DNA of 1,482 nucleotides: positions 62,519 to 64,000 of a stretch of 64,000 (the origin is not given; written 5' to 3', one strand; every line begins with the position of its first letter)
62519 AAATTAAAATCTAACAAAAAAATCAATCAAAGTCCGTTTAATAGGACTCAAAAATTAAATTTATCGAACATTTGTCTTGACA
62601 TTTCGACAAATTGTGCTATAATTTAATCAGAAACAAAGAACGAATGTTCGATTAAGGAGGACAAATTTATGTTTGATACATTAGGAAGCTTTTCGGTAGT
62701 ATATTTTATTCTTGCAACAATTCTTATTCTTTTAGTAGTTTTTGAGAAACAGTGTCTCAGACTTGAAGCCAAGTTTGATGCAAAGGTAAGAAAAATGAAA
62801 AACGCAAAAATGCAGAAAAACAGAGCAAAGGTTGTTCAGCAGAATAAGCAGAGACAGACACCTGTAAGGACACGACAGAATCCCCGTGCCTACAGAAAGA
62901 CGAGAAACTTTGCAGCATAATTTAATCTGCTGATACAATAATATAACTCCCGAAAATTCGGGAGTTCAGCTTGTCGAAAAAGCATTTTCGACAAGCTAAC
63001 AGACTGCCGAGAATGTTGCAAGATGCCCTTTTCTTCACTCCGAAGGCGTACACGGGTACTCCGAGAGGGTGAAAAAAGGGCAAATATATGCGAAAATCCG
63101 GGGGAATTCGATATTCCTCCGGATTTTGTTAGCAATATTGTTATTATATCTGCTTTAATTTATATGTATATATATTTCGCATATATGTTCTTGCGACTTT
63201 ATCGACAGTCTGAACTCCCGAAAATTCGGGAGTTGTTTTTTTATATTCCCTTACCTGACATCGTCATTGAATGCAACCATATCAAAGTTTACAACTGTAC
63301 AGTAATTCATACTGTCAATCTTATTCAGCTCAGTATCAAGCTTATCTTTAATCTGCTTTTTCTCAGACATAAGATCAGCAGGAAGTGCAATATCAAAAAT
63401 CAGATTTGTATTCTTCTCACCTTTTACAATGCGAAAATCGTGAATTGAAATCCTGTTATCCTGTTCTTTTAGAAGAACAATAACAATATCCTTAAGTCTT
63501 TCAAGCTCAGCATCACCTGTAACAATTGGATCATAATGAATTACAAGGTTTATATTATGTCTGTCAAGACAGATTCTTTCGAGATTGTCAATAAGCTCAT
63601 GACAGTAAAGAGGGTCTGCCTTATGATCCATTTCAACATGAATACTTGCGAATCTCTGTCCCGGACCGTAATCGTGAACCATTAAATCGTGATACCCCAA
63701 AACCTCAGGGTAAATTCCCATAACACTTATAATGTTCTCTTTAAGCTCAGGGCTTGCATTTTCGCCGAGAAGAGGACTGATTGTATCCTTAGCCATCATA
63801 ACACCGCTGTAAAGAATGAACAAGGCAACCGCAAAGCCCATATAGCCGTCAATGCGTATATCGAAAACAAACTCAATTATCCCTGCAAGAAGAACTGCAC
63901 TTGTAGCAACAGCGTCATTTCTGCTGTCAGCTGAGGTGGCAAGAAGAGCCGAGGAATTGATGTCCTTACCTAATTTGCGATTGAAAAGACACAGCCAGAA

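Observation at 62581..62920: LexA-box-controlled 83-aa membrane protein with a polybasic tail: candidate undescribed SOS effector (division inhibitor or membrane toxin)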

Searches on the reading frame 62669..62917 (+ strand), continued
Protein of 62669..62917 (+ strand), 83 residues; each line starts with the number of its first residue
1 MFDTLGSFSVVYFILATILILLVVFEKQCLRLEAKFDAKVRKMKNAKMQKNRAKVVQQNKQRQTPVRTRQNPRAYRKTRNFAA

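Call 68: find_encoding_contigs(protein=P0106, flank=10000, max_places=2)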
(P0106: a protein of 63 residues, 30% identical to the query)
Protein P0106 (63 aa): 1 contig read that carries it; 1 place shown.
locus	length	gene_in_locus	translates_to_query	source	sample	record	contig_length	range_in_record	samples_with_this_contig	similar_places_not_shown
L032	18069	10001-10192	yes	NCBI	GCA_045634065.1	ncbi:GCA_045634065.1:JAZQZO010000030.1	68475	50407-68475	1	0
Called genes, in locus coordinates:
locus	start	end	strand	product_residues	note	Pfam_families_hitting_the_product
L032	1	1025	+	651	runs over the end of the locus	PF12708:Pect-lyase_RHGA_epim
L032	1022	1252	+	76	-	-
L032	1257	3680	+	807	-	-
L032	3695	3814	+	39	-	-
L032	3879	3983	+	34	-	-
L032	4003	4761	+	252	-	PF08239:SH3_3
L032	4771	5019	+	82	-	-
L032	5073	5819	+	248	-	PF01183:Glyco_hydro_25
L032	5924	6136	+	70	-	-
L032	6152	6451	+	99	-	PF04531:Phage_holin_1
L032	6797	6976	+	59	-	-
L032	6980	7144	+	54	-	-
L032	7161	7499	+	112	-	-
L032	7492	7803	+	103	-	-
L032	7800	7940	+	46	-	-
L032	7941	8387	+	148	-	-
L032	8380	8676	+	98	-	-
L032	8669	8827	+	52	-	-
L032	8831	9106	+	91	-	-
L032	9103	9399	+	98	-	-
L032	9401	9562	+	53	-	-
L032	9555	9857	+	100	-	-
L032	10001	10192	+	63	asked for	-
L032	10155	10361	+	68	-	-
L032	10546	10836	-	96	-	-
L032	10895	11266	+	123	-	PF12844:HTH_19 (weak), PF01381:HTH_3 (weak)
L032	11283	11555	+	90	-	-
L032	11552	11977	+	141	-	-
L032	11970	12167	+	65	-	-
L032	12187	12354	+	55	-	-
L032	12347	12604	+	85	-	-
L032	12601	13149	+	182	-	-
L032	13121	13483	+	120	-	-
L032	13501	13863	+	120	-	-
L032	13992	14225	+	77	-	-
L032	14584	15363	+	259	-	PF00142:Fer4_NifH (faint), PF01656:CbiA, PF02374:ArsA_ATPase (weak), PF06564:CBP_BcsQ, PF09140:MipZ, PF10609:ParA, PF13614:AAA_31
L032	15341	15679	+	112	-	-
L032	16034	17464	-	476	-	PF00239:Resolvase, PF07508:Recombinase, PF13408:Zn_ribbon_recom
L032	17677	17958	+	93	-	-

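Call 69: find_encoding_contigs(protein=P0119, flank=10000, max_places=2)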
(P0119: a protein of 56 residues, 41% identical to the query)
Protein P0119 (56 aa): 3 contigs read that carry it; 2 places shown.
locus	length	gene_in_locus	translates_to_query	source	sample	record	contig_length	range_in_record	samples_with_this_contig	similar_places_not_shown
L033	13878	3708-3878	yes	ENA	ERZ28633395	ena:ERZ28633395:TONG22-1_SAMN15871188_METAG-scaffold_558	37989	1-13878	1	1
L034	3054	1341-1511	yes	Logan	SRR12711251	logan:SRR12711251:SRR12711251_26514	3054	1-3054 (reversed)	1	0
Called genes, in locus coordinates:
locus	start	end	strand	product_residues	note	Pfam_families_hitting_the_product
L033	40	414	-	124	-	PF13730:HTH_36 (weak)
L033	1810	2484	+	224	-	-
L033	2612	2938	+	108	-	-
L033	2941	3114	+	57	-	-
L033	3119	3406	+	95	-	-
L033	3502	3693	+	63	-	-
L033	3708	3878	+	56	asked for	-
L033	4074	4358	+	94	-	-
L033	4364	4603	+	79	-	-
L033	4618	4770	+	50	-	-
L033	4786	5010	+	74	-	-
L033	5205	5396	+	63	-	-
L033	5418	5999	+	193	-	-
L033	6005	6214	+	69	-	-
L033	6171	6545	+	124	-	-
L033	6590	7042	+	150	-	-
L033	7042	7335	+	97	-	-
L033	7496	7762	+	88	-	-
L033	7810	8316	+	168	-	-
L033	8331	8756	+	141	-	PF24692:DUF7659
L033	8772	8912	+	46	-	-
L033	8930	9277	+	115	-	PF14190:DUF4313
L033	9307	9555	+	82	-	-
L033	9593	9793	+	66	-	-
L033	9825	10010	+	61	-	-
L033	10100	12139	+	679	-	PF26675:DUF8224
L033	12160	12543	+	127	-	-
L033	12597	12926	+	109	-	-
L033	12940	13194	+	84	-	-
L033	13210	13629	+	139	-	-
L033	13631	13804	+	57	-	-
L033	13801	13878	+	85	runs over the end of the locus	-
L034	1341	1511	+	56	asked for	-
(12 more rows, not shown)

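Call 71: predict_structure(alignment_id=A3)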
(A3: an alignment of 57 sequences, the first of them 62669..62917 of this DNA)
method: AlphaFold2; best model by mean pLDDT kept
length: 83 residues; sequences in the alignment: 57
mean_pLDDT: 79.9   pTM: 0.40
mean pLDDT of the five models: 79.9, 79.4, 78.2, 77.5, 75.4
residues with pLDDT >= 90: 37; 70-90: 20; 50-70: 26; < 50: 0
segments of 3 or more residues with pLDDT < 50: none
pLDDT, mean of each block of 10 residues (from residue 1): 75 95 90 93 93 86 58 56 63
secondary structure, 60 per line:
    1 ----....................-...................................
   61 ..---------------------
elements in order: H5-24 H26-62

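Call 77: search_dna_similar(query=P0060, collection=phages, mode=protein, max_evalue=1, max_rows=15)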
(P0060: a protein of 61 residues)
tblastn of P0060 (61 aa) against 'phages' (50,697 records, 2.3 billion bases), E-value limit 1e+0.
No match.

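Call 78: search_dna_similar(query=window:62669-62917:+, collection=phages, mode=protein, max_evalue=1, max_rows=15)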
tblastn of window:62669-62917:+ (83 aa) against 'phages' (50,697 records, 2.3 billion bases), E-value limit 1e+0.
No match.

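Call 79: search_protein_families(library=padloc, proteins=[window:62669-62917:+, P0060, P0074, P0139], max_evalue=0.1)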
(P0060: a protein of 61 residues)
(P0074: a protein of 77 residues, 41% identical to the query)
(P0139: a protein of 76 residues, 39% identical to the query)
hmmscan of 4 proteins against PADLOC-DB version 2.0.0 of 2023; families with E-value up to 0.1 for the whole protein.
window:62669-62917:+ (83 aa): 2 families
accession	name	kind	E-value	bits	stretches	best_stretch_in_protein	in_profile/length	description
PDLC00846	E1-E2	-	0.015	11.9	1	19-79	247-308/587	E1-E2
PDLC01941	CARF8--CARF_TM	-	0.021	12.4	1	5-50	38-83/248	-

P0060 (61 aa): 0 families

P0074 (77 aa): 0 families

P0139 (76 aa): 0 families

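Call 80: search_solved_structures(query=A3, max_evalue=1)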
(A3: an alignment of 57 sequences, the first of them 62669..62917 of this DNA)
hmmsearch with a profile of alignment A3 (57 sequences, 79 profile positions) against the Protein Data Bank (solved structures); distinct sequences matched with E-value up to 1: 9.
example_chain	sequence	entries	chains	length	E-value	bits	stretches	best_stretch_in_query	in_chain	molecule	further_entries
7cm3_B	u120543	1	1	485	0.027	18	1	14-69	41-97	Transmembrane protein FAM155A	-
7wji_D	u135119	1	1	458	0.029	17.9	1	14-69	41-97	Transmembrane protein FAM155A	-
6xiw_B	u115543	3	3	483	0.031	17.8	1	14-69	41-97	Transmembrane protein FAM155A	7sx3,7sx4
9etm_C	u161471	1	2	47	0.044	17.3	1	9-34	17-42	Mitochondrial import receptor subunit TOM22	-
7cu3_B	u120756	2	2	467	0.15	15.6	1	14-74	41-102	Transmembrane protein FAM155A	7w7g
9oox_L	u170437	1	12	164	0.23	15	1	21-66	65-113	ring interacting pore 1 (Rip1)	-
9ulo_A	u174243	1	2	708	0.82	13.2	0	26-69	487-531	Double-strand break repair protein MRE11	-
8bah_A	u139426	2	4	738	0.88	13.2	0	26-69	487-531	Double-strand break repair protein MRE11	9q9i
9q9h_D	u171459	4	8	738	0.88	13.2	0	26-69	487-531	Double-strand break repair protein MRE11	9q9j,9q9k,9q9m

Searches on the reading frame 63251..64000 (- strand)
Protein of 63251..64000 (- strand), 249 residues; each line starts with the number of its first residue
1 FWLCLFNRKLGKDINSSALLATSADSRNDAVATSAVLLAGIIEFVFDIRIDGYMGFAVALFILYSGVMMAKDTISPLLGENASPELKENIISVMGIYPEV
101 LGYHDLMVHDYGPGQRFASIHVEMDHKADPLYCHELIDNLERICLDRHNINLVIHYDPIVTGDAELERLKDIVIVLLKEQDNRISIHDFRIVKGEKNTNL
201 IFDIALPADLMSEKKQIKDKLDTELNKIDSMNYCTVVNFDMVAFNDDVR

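Call 35: search_protein_families(library=pfam, proteins=[window:63251-64000:-], max_evalue=0.00001)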
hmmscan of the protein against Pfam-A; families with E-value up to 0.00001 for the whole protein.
window:63251-64000:- (249 aa): 2 families
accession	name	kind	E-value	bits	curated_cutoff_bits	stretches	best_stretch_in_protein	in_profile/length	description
PF16916.11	ZT_dimer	-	9.4e-12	45.2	26.7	1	84-158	3-77/78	Dimerisation domain of Zinc Transporter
PF01545.26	Cation_efflux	-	2.3e-11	44.3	26.6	1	1-78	118-198/198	Cation efflux family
